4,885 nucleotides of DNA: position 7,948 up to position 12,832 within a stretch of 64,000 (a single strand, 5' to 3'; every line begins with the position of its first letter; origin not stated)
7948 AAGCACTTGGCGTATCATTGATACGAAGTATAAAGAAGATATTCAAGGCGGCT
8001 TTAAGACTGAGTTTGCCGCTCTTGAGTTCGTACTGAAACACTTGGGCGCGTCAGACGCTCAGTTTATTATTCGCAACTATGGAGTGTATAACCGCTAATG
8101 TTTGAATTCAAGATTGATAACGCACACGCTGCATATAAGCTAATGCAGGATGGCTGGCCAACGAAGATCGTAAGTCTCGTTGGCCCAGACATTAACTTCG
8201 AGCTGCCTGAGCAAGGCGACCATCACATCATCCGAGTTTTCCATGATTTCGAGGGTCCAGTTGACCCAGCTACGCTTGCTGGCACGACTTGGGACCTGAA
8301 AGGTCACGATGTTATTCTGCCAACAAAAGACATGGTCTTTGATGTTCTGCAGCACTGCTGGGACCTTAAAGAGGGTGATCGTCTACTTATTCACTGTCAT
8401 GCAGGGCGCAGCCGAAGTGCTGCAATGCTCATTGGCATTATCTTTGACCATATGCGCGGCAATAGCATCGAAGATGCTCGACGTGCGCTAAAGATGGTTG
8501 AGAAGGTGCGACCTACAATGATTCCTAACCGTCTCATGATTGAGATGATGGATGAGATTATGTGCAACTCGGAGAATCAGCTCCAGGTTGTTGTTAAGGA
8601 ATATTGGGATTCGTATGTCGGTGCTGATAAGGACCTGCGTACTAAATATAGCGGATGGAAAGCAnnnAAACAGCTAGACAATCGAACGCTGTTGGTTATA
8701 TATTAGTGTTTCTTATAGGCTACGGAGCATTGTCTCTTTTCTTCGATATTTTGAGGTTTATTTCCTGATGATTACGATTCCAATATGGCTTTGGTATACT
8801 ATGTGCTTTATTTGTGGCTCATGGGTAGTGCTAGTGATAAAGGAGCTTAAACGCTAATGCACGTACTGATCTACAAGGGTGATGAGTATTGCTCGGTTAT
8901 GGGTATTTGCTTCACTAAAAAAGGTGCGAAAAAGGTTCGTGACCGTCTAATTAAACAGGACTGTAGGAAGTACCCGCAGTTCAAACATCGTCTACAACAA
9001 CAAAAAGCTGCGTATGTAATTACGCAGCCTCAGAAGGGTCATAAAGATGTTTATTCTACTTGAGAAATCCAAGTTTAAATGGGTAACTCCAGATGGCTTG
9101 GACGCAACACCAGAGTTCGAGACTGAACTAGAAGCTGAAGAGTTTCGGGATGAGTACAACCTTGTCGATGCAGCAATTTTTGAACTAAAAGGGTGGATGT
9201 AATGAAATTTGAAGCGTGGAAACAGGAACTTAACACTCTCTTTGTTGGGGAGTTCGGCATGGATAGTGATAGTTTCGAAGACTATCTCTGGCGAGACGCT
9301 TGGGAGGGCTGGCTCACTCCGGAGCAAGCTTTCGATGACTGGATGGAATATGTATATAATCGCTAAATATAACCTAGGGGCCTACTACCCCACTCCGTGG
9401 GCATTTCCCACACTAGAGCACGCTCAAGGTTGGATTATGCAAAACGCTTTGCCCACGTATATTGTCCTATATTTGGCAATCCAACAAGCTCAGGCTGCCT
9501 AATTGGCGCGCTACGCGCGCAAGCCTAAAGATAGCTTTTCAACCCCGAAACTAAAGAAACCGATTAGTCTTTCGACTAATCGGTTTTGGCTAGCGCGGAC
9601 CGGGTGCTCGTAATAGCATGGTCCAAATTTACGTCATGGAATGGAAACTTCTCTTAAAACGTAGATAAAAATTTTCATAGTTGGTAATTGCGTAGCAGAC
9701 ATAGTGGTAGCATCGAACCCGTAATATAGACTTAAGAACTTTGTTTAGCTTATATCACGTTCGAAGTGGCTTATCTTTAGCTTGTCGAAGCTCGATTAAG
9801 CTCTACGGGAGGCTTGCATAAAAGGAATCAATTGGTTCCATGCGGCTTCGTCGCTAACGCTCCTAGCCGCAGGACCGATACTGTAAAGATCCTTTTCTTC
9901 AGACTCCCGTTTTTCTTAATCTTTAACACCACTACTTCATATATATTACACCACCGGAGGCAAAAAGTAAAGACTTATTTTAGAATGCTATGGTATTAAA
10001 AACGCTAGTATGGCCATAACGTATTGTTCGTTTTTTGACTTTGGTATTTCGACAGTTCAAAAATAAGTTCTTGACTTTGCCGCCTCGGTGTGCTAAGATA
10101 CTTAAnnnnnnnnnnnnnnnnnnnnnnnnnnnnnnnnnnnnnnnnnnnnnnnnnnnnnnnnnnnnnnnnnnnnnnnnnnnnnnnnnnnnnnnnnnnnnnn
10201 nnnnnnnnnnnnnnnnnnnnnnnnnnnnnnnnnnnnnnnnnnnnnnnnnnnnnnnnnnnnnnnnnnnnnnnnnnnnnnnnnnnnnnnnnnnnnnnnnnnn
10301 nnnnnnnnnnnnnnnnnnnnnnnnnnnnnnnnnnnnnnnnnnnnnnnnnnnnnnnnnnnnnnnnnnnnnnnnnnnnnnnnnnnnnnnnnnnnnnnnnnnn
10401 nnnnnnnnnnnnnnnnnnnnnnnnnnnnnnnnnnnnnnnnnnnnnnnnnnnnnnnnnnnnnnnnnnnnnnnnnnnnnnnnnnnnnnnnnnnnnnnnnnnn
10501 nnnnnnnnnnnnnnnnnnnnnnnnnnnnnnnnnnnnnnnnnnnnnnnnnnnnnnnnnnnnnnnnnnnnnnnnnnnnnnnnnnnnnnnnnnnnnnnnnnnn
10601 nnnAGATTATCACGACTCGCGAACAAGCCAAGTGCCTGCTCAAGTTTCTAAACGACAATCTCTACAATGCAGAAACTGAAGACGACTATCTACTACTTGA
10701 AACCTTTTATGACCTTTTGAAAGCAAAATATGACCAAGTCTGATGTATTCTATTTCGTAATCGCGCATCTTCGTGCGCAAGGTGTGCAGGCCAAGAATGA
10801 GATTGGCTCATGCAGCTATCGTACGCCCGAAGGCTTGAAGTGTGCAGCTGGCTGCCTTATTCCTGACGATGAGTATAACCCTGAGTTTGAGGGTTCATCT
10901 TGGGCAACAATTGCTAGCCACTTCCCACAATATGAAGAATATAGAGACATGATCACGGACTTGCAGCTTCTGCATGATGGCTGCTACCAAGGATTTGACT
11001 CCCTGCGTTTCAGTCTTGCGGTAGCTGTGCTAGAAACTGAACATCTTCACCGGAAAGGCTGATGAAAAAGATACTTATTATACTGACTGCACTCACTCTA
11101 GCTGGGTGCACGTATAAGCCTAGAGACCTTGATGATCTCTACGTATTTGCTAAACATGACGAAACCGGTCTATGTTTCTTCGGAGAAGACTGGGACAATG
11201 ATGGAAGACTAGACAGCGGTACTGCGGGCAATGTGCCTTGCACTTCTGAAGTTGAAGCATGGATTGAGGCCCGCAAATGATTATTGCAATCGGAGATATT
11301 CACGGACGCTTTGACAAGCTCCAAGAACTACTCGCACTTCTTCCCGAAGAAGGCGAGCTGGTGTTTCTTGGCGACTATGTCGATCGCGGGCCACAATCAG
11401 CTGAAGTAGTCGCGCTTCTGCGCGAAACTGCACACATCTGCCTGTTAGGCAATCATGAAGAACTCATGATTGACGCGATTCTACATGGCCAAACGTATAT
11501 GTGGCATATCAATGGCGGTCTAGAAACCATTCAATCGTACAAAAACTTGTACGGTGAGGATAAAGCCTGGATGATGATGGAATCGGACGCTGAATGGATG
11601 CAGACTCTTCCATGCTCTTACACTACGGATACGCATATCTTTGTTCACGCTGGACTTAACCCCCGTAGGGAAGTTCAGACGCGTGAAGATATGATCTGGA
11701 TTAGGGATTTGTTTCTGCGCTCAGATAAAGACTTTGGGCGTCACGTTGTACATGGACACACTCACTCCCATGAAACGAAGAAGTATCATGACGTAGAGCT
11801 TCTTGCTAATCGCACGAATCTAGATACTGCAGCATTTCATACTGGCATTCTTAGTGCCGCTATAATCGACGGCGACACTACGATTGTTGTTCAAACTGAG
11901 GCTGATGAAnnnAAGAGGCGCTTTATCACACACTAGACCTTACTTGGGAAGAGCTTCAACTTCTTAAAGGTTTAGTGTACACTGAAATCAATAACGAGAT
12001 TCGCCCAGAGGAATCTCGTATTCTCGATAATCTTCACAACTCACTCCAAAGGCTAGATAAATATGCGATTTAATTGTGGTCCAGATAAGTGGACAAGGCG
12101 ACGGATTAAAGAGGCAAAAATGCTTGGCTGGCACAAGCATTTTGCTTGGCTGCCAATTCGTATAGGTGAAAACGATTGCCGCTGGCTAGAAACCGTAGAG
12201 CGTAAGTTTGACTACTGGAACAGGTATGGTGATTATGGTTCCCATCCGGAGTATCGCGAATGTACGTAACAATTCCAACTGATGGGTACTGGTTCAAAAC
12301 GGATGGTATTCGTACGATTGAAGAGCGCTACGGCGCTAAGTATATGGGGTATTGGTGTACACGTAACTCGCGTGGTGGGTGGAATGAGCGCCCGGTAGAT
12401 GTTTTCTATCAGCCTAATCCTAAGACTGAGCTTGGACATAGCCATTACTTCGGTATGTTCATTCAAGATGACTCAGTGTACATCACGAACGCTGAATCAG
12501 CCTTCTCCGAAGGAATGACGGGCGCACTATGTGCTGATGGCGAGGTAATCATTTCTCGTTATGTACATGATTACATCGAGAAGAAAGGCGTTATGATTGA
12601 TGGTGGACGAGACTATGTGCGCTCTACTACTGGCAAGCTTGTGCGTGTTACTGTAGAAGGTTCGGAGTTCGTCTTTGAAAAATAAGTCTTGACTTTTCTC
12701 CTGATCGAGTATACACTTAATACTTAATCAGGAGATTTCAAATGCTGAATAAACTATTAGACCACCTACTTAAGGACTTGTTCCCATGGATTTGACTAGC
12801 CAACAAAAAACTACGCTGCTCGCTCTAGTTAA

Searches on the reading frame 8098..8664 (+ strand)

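Call 48: search_protein_families(library=pfam, proteins=[window:8098-8664:+], max_evalue=0.01)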
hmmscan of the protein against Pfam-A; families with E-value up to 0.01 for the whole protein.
window:8098-8664:+ (189 aa): 2 families
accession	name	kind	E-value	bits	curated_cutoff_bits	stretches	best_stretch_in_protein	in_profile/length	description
PF00782.25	DSPc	-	5.3e-08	33.2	33.5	1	81-151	63-128/133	Dual specificity phosphatase, catalytic domain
PF00102.32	Y_phosphatase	-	0.00051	20.2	20.9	1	77-151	151-228/234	Protein-tyrosine phosphatase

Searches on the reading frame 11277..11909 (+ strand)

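Call 23: search_protein_families(library=pfam, proteins=[window:11277-11909:+], max_evalue=0.01)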
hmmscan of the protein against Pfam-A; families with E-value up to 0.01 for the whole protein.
window:11277-11909:+ (211 aa): 2 families
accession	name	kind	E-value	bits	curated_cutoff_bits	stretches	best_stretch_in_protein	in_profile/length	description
PF00149.33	Metallophos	-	1.8e-19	71.4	21.5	1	2-175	3-170/191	Calcineurin-like phosphoesterase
PF12850.12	Metallophos_2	-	2e-06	28.3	27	1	2-176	3-129/154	Calcineurin-like phosphoesterase superfamily domain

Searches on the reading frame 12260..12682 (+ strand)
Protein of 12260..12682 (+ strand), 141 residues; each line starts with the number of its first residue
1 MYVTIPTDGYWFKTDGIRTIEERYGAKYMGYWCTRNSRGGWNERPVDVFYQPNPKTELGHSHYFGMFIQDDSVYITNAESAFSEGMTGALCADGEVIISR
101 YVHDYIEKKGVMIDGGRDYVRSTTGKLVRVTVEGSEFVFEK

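Call 48: search_protein_families(library=pfam, proteins=[window:12260-12682:+], max_evalue=0.01)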
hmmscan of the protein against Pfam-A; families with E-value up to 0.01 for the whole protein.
window:12260-12682:+ (141 aa): 1 family
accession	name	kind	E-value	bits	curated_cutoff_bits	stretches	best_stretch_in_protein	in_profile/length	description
PF24749.2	DUF7695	-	0.00079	19.6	25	1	94-126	13-47/58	Domain of unknown function (DUF7695)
